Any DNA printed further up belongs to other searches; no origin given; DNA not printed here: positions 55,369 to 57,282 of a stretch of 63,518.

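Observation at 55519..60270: ArnT-like GT39 plus LpxO-like hydroxylase: lipid-A-type tailoring pair inside the island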

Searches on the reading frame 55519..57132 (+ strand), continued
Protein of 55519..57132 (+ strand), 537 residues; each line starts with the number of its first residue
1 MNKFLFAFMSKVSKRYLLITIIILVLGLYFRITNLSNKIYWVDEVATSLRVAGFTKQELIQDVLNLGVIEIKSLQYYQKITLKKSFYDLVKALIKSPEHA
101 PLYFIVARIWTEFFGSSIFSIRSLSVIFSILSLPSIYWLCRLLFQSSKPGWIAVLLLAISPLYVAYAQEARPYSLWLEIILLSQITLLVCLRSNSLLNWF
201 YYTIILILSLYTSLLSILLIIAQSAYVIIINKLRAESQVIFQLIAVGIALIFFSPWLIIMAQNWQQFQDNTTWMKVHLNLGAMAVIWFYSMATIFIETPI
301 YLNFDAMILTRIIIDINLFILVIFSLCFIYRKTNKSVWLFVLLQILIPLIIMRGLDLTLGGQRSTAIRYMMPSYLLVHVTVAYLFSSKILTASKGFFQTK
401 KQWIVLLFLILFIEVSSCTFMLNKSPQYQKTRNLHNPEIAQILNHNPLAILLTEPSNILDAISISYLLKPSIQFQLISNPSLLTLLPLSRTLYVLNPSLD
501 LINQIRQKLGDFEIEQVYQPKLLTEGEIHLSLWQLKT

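Call 44: find_related_loci(query=A1, collection=metagenome_contigs, flank=10000)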
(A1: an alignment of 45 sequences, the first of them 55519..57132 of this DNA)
Query A1 (537 aa) in metagenome_contigs; peptide patterns used: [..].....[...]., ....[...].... (x = any residue, [..] = any of these).
140 stretches matched a pattern; 59 encode a relative of the query (tblastn E <= 1e-3); 58 distinct loci.
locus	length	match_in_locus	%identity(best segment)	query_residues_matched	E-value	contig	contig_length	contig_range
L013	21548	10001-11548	51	15-536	7e-159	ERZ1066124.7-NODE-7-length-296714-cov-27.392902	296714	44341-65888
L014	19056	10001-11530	48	22-537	4e-153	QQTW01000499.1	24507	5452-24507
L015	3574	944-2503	48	11-536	4e-158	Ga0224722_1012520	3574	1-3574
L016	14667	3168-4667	48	33-536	2e-150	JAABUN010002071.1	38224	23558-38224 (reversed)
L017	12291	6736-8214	46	33-536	1e-140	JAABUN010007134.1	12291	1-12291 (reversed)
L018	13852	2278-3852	45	10-535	6e-137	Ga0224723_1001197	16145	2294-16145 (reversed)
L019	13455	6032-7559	46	21-535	3e-129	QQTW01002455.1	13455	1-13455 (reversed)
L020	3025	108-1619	42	29-537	4e-114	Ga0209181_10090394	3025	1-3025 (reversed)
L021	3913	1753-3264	40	29-537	2e-108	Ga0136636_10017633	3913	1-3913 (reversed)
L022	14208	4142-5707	38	8-537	6e-107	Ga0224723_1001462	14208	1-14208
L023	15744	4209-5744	40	29-537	2e-106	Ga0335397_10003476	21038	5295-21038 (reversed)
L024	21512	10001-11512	40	29-537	1e-99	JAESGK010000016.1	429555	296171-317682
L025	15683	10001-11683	34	21-536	4e-98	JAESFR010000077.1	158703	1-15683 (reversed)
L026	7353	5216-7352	34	8-534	2e-95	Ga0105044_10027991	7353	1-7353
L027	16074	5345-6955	34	8-534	3e-95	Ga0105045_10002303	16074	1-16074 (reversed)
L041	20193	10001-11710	48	29-532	3e-78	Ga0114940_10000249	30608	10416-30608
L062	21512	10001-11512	40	31-536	6e-104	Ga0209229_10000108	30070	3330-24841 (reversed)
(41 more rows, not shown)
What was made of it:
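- Tried and rejected: The alignment-based metagenome scan was far more productive (call 44).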

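Call 50: search_protein_families(library=pfam, proteins=[L062:36-4139:+, L062:4294-6207:+, L062:8184-9926:+, L062:11539-19137:-, L025:2264-4105:-, L025:4416-5021:-, L025:5044-5799:-, L025:6160-7350:+, L025:7494-8297:+, L025:8315-8998:+], max_evalue=0.000001)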
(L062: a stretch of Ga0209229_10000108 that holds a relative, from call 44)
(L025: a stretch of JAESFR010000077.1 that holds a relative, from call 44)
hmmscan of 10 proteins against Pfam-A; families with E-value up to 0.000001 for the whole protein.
L062:36-4139:+ (1367 aa): 9 families
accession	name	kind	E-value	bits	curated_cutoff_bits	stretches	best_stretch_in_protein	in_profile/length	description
PF08659.16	KR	-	1.9e-59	201.1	22.6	1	993-1166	2-179/180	KR domain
PF14765.12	PS-DH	-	1.1e-36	126.4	23.7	1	298-433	15-163/166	Polyketide synthase dehydratase N-terminal domain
PF21089.3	PKS_DH_N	-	2e-20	73.1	27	1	144-220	1-78/103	Polyketide synthase dehydratase domain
PF00107.32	ADH_zinc_N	-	1.5e-18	67.5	31.8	1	805-900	1-96/129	Zinc-binding dehydrogenase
PF00106.31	adh_short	-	3.4e-16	59.7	26.6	1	995-1145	4-158/195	short chain dehydrogenase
PF13602.12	ADH_zinc_N_2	-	2.6e-15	58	27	1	837-973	2-134/134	Zinc-binding dehydrogenase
PF00550.31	PP-binding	-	1.2e-14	54.7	20.8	1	1257-1323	2-67/67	Phosphopantetheine attachment site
PF13561.12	adh_short_C2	-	1.1e-10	41.9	27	1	1003-1113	8-118/236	Enoyl-(Acyl carrier protein) reductase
PF08240.17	ADH_N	-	3.6e-09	37.3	23.5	1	686-741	3-61/104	Alcohol dehydrogenase GroES-like domain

L062:4294-6207:+ (637 aa): 5 families
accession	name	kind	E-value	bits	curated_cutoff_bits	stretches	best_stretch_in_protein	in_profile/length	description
PF00109.32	ketoacyl-synt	-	6.3e-101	337.6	20.8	1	50-300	2-252/252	Beta-ketoacyl synthase, N-terminal domain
PF02801.28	Ketoacyl-synt_C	-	5.4e-46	155.9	20.8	1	308-425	1-118/119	Beta-ketoacyl synthase, C-terminal domain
PF22621.2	CurL-like_PKS_C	-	7.8e-28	96.7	27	1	491-553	1-63/64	CurL-like, PKS C-terminal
PF16197.11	KAsynt_C_assoc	-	4.7e-20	72.5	33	1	428-539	1-107/111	Ketoacyl-synthetase C-terminal extension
PF22336.2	RhiE-like_linker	-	2.7e-15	56.6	27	1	495-560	2-66/67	RhiE-like, KS-MAT linker domain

L062:8184-9926:+ (580 aa): 0 families

L062:11539-19137:- (2532 aa): 15 families
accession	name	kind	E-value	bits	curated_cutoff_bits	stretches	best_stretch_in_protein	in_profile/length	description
PF00109.32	ketoacyl-synt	-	2.4e-97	325.9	20.8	1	4-251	2-252/252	Beta-ketoacyl synthase, N-terminal domain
PF08659.16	KR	-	8e-66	221.8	22.6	1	1738-1918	1-180/180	KR domain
PF00698.26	Acyl_transf_1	-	1.2e-55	189.7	32.7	1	545-853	2-317/319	Acyl transferase domain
PF00155.27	Aminotran_1_2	-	2.4e-49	168.9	19.7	1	2182-2521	2-356/361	Aminotransferase class I and II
PF02801.28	Ketoacyl-synt_C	-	2.8e-43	147.1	20.8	1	259-376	1-118/119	Beta-ketoacyl synthase, C-terminal domain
PF14765.12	PS-DH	-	2.2e-35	122.1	23.7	1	1035-1181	11-165/166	Polyketide synthase dehydratase N-terminal domain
PF21089.3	PKS_DH_N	-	9.5e-28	96.6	27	1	901-999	1-102/103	Polyketide synthase dehydratase domain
PF22621.2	CurL-like_PKS_C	-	2.1e-21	76.1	27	1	455-518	1-64/64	CurL-like, PKS C-terminal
PF13602.12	ADH_zinc_N_2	-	1.3e-20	75.2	27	1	1587-1723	2-134/134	Zinc-binding dehydrogenase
PF16197.11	KAsynt_C_assoc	-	2.7e-19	70.1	33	1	379-503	1-107/111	Ketoacyl-synthetase C-terminal extension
PF00107.32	ADH_zinc_N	-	8.4e-17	61.8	31.8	1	1555-1679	1-123/129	Zinc-binding dehydrogenase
PF00550.31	PP-binding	-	6.2e-16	58.9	20.8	1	2024-2090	1-66/67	Phosphopantetheine attachment site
PF00106.31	adh_short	-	9.6e-13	48.5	26.6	1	1740-1891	3-153/195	short chain dehydrogenase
PF08240.17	ADH_N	-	5e-10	40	23.5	1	1425-1513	3-103/104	Alcohol dehydrogenase GroES-like domain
PF22336.2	RhiE-like_linker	-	7.9e-09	35.8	27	1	459-523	2-65/67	RhiE-like, KS-MAT linker domain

L025:2264-4105:- (613 aa): 5 families
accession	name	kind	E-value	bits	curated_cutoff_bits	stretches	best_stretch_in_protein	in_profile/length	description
PF00005.33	ABC_tran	-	1e-61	208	25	2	380-530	1-135/137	ABC transporter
PF08352.17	oligo_HPY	-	3e-13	50.4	27.1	0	268-300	1-33/65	Oligopeptide/dipeptide transporter, C-terminal region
PF02463.25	SMC_N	-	4.2e-13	49.7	40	0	394-578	28-213/220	RecF/RecN/SMC N terminal domain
PF13304.12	AAA_21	-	4.7e-10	40.4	27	0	157-252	220-303/304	AAA domain, putative AbiEii toxin, Type IV TA system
PF13401.12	AAA_22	-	5.4e-09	36.9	27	0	395-560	10-121/130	AAA domain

L025:4416-5021:- (201 aa): 1 family
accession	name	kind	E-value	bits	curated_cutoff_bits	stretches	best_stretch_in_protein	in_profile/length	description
PF02441.25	Flavoprotein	-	2e-39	135.2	22.7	1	4-187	2-161/162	Flavoprotein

L025:5044-5799:- (251 aa): 5 families
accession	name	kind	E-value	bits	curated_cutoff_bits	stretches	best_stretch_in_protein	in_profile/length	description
PF13646.12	HEAT_2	-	6.1e-30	103.8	27.7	2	98-190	1-87/88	HEAT repeats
PF03130.22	HEAT_PBS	-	2.2e-23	80.5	20.9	0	113-138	1-26/27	PBS lyase HEAT-like repeat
PF02985.28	HEAT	-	5.4e-13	48.3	23.5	0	167-195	2-29/31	HEAT repeat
PF13513.12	HEAT_EZ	-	5.9e-12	46.3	27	0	148-193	7-55/55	HEAT-like repeat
PF00514.29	Arm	-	1e-09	38.5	20.6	0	163-195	8-41/41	Armadillo/beta-catenin-like repeat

L025:6160-7350:+ (396 aa): 2 families
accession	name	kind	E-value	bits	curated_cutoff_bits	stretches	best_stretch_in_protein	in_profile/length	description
PF07690.21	MFS_1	-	3.2e-40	138.6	33.4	2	15-230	1-227/347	Major Facilitator Superfamily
PF00083.30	Sugar_tr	-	5.4e-13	49.1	22.3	1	46-185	44-189/452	Sugar (and other) transporter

L025:7494-8297:+ (267 aa): 7 families
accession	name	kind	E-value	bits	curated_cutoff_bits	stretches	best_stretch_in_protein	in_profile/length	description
PF13649.12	Methyltransf_25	-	8.5e-24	84.5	27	1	104-200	1-97/97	Methyltransferase domain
PF08241.18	Methyltransf_11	-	6.4e-22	78.4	21.2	1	105-204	1-95/95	Methyltransferase domain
PF01209.24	Ubie_methyltran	-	9.5e-20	71.4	20.1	1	87-213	34-160/233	ubiE/COQ5 methyltransferase family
PF08242.18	Methyltransf_12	-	7.2e-17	62.4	30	1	105-200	1-96/98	Methyltransferase domain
PF13847.12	Methyltransf_31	-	9.1e-17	61.5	27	1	103-208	6-113/145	Methyltransferase domain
PF05175.20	MTS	-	1.8e-12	47.7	23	1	101-224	32-156/170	Methyltransferase small domain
PF13489.12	Methyltransf_23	-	8.4e-11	42.3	27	1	99-246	21-161/164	Methyltransferase domain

L025:8315-8998:+ (227 aa): 2 families
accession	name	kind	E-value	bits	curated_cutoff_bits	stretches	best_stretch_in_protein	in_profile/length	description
PF13419.12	HAD_2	-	7e-26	91.9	23.8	1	10-191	5-178/178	Haloacid dehalogenase-like hydrolase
PF00702.32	Hydrolase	-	2.8e-19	70.7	26.4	1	4-184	2-190/191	haloacid dehalogenase-like hydrolase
